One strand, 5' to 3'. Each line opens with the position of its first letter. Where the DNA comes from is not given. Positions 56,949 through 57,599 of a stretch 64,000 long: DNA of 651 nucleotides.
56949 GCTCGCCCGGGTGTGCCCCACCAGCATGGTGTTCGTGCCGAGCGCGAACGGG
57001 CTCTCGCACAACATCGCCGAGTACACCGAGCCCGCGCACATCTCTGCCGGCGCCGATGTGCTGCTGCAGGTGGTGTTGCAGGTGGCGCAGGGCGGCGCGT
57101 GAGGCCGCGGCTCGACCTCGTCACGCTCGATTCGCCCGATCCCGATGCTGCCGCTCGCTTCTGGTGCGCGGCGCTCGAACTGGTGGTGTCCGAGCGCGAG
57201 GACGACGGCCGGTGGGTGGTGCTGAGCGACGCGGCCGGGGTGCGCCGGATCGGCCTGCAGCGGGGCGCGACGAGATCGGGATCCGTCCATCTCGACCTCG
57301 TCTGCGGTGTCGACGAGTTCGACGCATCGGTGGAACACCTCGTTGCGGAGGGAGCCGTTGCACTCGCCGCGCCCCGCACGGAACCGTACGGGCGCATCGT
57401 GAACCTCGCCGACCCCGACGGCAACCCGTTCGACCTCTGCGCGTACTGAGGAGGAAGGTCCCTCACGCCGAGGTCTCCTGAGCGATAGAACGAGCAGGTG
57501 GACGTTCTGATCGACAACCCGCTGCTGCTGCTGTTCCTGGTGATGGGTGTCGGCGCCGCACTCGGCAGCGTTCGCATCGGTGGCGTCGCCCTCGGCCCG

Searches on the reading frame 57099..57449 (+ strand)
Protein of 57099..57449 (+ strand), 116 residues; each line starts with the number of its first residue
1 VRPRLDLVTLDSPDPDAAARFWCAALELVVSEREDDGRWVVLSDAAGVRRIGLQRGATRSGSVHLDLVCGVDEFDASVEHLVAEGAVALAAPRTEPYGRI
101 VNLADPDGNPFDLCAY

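Call 82: search_protein_families(library=pfam, proteins=[window:57099-57449:+], max_evalue=0.0001)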
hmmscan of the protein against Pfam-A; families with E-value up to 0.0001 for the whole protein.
window:57099-57449:+ (116 aa): 2 families
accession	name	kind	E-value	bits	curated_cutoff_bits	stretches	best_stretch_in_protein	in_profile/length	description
PF18029.7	Glyoxalase_6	-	9.7e-20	71.6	23.6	1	8-114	2-106/106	Glyoxalase-like domain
PF00903.31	Glyoxalase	-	1.4e-08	35.6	20.6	1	5-112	2-120/121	Glyoxalase/Bleomycin resistance protein/Dioxygenase superfamily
